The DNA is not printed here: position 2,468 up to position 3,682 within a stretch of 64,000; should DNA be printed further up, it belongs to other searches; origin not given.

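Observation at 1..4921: Translationally coupled DEAD-box helicase -> MoxR(CoxD) -> VWA(CoxE) -> RNase II-family exoribonuclease operon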

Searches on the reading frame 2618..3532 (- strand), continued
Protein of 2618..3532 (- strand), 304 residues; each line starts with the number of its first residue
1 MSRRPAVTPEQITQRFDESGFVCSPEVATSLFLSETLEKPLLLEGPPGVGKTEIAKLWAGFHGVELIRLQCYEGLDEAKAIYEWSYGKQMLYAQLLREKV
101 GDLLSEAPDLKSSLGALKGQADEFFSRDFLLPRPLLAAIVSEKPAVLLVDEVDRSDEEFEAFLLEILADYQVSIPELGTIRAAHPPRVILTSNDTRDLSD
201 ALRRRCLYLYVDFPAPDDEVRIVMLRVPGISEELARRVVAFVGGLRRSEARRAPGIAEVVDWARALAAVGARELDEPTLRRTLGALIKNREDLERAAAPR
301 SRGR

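Call 38: search_solved_structures(query=window:2618-3532:-, max_evalue=0.001)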
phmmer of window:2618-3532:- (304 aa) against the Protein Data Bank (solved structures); distinct sequences matched with E-value up to 0.001: 9.
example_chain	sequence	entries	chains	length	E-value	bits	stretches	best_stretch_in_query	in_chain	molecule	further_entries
6i27_A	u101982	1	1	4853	2.8e-11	46.5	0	34-76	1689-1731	Midasin,Midasin,Midasin,Midasin,Midasin,Midasin,Midasin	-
6i26_A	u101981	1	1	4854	2.8e-11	46.5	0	34-76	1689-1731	Midasin,Midasin,Midasin,Midasin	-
6hyp_A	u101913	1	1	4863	2.8e-11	46.5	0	34-76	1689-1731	Midasin,Midasin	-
5jcs_s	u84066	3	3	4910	2.8e-11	46.5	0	34-76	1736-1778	Midasin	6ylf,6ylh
6or5_A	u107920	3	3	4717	3.3e-06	29.9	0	37-73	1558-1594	Midasin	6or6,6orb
7osv_A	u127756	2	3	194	0.00023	23.8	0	180-230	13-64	DeNovoTIM6-SB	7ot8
9qh4_A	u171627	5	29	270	0.00058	22.5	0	37-81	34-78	Protein NorQ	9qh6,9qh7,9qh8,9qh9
9qhd_A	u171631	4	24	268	0.00085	21.9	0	38-81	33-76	Nitric oxide reductase NorQ protein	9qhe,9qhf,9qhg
5vc7_A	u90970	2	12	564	0.00096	21.8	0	38-70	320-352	VCP-like ATPase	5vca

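Call 46: search_dna_similar(query=window:2618-3532:-, collection=plasmids, mode=protein, max_rows=40, max_evalue=1e-20)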
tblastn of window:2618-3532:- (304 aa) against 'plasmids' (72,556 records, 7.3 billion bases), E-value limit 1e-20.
Records with a match: 61; places in all: 64; records where one place covers at least 80% of the query: 61.
Best place of each record, by identity: <60% 61.
By first word of the organism name: Arthrobacter 8; Ralstonia 5; Sinorhizobium 5; Azospirillum 4; Rhodococcus 3; Shinella 3; Rhizobium 2; Afipia 2; Bradyrhizobium 2; Roseivivax 2; and 22 more.
By predicted mobility (MOB-suite, as given by PLSDB): non-mobilizable 35; conjugative 15; mobilizable 11.
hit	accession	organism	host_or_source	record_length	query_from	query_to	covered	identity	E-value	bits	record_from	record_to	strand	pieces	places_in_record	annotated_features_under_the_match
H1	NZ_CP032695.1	Rhizobium jaguaris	Calliandra grandiflora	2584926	2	304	100%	49.5%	3e-62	220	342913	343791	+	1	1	none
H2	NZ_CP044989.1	Deinococcus sp. AJ005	single cell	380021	10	292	93%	51.9%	3e-63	222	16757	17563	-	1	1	MoxR family ATPase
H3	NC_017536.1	Afipia carboxidovorans OM4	-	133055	10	295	94%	51.4%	3e-61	217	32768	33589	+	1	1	MoxR family ATPase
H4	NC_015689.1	Afipia carboxidovorans OM5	-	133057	10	295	94%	51.4%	3e-61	217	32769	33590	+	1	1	MoxR family ATPase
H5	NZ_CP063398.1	Rhizobium sp. SL42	Amphicarpaea bracteata,Whole ...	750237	10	295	94%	51.4%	1e-59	213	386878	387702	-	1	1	MoxR family ATPase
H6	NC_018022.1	Mycolicibacterium chubuense NBB4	-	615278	5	296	96%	49.3%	2e-72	249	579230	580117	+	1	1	MoxR family ATPase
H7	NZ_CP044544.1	Bradyrhizobium betae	Beta vulgaris,Cell culture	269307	1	295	97%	48.8%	6e-58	207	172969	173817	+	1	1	MoxR family ATPase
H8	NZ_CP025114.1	Bradyrhizobium sp. SK17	whole organism,agricultural soil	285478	1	295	97%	48.8%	6e-58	207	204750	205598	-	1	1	MoxR family ATPase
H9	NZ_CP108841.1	Streptomyces chartreusis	-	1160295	10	298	95%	49.1%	2e-67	234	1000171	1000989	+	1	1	none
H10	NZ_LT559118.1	Nonomuraea gerenzanensis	-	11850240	8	296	95%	49.1%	6e-66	230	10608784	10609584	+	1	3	none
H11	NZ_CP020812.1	Mycobacterium dioxanotrophicus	Single cell,river sediment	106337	10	296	94%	49.5%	8e-73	250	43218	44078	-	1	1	MoxR family ATPase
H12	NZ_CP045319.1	Roseivivax sp. THAF197b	pure culture,Surface of a polyethylene ...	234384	20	292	90%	52.0%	3e-59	211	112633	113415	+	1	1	MoxR family ATPase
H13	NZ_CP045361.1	Roseivivax sp. THAF40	pure culture,Surface of a polyethylene ...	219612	20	292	90%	52.0%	4e-59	211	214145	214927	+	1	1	MoxR family ATPase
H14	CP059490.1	Ralstonia solanacearum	Casuarina equisetifolia,plant ...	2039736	3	299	98%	46.9%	7e-60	213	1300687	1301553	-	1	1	MoxR family ATPase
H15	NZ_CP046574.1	Rhodococcus sp. WAY2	cell culture,bacterial consortium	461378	12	296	94%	48.8%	3e-70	243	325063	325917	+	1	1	MoxR family ATPase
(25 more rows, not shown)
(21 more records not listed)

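Call 47: get_annotated_region(hit=H4, flank=7000)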
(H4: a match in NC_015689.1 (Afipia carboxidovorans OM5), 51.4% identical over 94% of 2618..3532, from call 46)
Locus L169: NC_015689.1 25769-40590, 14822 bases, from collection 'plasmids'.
description: Afipia carboxidovorans OM5 plasmid pHCG3, complete sequence
organism: Afipia carboxidovorans OM5 (NCBI taxid 504832)
taxonomy: Bacteria; Pseudomonadota; Alphaproteobacteria; Hyphomicrobiales; Nitrobacteraceae; Afipia; Afipia carboxidovorans; Afipia carboxidovorans OM5
host: -; source: -; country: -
typing (MOB-suite, as given by PLSDB): conjugative; replicon rep_cluster_503; relaxase MOBQ; mating-pair formation MPF_T
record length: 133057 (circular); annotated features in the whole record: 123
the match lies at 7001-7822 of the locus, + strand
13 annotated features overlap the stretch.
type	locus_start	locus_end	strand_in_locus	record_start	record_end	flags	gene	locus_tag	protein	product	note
CDS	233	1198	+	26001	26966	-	-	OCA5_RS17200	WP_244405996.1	transporter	-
CDS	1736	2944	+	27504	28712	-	-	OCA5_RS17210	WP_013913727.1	MHYT domain-containing protein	-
CDS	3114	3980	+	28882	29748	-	coxM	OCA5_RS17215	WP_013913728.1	carbon monoxide dehydrogenase medium subunit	-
CDS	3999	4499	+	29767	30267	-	coxS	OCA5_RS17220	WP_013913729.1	carbon monoxide dehydrogenase small subunit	-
CDS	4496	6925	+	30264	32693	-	-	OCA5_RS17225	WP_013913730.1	aerobic carbon-monoxide dehydrogenase large subunit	-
CDS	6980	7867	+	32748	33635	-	-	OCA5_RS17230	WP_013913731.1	MoxR family ATPase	-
CDS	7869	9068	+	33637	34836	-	-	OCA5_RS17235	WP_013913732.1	VWA domain-containing protein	-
CDS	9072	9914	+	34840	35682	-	-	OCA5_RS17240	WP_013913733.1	XdhC family protein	-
CDS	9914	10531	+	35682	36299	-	-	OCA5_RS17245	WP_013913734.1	carbon monoxide dehydrogenase subunit G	-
CDS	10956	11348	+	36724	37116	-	-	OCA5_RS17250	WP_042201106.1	MHYT domain-containing protein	-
CDS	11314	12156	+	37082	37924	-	-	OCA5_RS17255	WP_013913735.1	MHYT domain-containing protein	-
CDS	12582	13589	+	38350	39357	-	-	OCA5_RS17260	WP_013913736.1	XdhC family protein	-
CDS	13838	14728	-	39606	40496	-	-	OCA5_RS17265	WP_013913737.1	DMT family transporter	GO:0055085 - transmembrane transport [Evidence IEA]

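Call 56: find_encoding_contigs(protein=P0176, flank=6000, max_places=1)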
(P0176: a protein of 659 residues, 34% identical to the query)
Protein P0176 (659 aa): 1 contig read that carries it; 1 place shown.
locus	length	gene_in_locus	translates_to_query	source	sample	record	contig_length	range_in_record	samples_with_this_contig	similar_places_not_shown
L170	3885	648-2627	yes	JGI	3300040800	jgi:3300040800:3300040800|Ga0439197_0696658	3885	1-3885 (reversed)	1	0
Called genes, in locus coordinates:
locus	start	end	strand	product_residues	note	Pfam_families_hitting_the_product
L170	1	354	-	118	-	?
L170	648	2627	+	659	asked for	PF23161:HTH_RNase_II, PF00773:RNB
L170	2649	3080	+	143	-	PF00472:RF-1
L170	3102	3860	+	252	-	PF00724:Oxidored_FMN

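Call 57: find_encoding_contigs(protein=P0178, flank=6000, max_places=1)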
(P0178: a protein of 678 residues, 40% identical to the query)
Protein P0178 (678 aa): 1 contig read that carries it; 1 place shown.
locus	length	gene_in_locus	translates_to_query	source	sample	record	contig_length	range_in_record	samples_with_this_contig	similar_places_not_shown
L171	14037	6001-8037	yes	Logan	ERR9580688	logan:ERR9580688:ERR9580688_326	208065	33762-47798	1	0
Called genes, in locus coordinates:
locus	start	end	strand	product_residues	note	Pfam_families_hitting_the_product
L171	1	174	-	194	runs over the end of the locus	-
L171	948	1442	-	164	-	PF00502:Phycobilisome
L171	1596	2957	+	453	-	PF01938:TRAM, PF05958:tRNA_U5-meth_tr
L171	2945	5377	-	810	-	PF01588:tRNA_bind, PF03483:B3_4, PF03484:B5, PF17759:tRNA_synthFbeta, PF03147:FDX-ACB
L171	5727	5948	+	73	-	PF01084:Ribosomal_S18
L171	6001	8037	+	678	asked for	PF00773:RNB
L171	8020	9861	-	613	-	PF12831:FAD_oxidored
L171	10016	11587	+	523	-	PF00133:tRNA-synt_1, PF01406:tRNA-synt_1e (faint), PF09334:tRNA-synt_1g, PF00133:tRNA-synt_1, PF19303:Anticodon_3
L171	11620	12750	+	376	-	PF06835:LptC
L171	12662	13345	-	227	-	PF11152:CCB2_CCB4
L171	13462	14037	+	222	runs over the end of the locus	PF04536:TPM_phosphatase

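Call 62: search_protein_families(library=padloc, proteins=[window:2618-3532:-, L084:10315-12393:+], max_evalue=0.001)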
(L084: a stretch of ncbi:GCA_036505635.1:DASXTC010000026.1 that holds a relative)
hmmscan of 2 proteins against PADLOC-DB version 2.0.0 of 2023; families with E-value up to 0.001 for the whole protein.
window:2618-3532:- (304 aa): 4 families
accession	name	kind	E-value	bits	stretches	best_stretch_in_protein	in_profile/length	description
PDLC03838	DolB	-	0.00026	18.4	0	40-70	166-198/375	-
PDLC04606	PDC-M37B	-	0.00031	18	0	41-57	177-193/390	-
PDLC00915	TRIP13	-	0.00075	17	0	41-56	66-81/302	TRIP13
PDLC02196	IetA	-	0.00095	16.7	0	38-67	122-151/374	-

L084:10315-12393:+ (692 aa): 0 families

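Call 67: list_cluster_members(proteins=[P0001, P0142, P0007, P0005, P0020, P0063, P0096, P0109, P0136, P0172])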
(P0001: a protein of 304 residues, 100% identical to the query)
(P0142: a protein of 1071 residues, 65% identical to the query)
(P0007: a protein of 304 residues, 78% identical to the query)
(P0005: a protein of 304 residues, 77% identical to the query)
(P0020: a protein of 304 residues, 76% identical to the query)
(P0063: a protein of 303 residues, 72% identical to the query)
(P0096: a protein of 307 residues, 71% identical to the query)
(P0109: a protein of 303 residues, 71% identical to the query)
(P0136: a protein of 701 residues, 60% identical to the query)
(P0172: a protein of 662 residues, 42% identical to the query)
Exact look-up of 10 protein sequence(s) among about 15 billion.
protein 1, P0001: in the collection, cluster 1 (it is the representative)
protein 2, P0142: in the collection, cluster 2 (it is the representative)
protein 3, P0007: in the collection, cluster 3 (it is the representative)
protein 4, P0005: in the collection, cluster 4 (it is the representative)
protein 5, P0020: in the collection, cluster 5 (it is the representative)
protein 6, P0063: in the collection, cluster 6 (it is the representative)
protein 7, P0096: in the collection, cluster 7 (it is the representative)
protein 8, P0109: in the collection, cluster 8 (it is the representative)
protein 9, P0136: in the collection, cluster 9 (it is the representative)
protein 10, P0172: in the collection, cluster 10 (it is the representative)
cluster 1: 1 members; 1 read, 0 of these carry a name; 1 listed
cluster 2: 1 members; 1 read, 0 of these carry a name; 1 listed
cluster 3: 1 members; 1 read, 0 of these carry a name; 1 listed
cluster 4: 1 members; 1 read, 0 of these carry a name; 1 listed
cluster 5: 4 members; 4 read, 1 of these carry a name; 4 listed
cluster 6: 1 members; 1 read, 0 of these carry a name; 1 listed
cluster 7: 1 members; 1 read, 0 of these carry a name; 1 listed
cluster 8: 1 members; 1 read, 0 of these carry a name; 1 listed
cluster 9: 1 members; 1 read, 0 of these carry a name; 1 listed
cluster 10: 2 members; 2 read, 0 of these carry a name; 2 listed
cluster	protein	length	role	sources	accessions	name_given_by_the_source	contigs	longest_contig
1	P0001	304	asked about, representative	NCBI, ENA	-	-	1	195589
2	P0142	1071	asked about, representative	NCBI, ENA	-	-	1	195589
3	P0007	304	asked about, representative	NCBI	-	-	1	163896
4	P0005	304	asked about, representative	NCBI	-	-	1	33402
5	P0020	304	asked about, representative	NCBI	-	-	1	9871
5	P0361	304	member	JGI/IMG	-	MoxR-like ATPase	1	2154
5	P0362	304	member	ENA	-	-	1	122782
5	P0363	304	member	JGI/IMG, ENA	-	-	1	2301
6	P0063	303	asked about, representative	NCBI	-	-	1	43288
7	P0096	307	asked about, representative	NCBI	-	-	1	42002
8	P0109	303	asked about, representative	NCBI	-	-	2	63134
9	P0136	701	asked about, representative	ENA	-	-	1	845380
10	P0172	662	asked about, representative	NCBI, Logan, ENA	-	-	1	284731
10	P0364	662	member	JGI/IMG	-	-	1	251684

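Call 75: find_related_loci(query=A1, collection=viral_contigs, flank=6000)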
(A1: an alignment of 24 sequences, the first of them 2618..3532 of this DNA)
Query A1 (304 aa) in viral_contigs; peptide patterns used: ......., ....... (x = any residue, [..] = any of these).
12 stretches matched a pattern, but none encodes a relative of the query by tblastn (E <= 1e-3).

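Call 77: search_protein_families(library=ncbifam, proteins=[L036:682-1539:+, L036:1680-3032:+, L036:3102-3662:+, L064:5975-6781:-, L169:6980-7867:+, L169:7869-9068:+, L004:9989-10906:+, L004:10887-12122:+], max_evalue=1e-10)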
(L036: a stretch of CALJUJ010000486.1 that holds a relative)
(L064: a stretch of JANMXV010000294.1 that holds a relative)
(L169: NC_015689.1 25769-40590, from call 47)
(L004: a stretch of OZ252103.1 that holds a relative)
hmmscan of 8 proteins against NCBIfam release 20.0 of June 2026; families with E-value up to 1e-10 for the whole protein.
L036:682-1539:+ (286 aa): 2 families
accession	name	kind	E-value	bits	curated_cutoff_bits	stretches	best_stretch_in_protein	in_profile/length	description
NF047784.1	MadB_ATPase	equivalog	1.4e-104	349.5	475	1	2-284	6-290/298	MadB family AAA-type ATPase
TIGR02640.1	gas_vesic_GvpN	equivalog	7.2e-12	45.4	266.8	0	136-262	107-241/262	gas vesicle protein GvpN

L036:1680-3032:+ (451 aa): 1 family
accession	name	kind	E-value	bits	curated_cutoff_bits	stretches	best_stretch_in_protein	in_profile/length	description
NF047783.1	VWA_dom_MadC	equivalog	3.7e-48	164.6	600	1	183-445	219-477/498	MadC family VWA domain-containing protein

L036:3102-3662:+ (187 aa): 0 families

L064:5975-6781:- (269 aa): 0 families

L169:6980-7867:+ (295 aa): 1 family
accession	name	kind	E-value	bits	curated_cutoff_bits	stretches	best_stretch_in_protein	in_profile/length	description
NF047784.1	MadB_ATPase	equivalog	5.6e-84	281.8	475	1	7-286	4-297/298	MadB family AAA-type ATPase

L169:7869-9068:+ (399 aa): 1 family
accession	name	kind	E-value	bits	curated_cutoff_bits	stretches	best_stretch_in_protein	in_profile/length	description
NF047783.1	VWA_dom_MadC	equivalog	1.1e-22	80.6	600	1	169-356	269-454/498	MadC family VWA domain-containing protein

L004:9989-10906:+ (305 aa): 1 family
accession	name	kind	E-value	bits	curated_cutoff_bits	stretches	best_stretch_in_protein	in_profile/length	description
NF047784.1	MadB_ATPase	equivalog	8.7e-103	343.6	475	1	4-293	1-292/298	MadB family AAA-type ATPase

L004:10887-12122:+ (411 aa): 1 family
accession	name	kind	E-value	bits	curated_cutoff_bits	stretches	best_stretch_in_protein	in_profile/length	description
NF047783.1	VWA_dom_MadC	equivalog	1.8e-51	175.5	600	1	189-402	274-487/498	MadC family VWA domain-containing protein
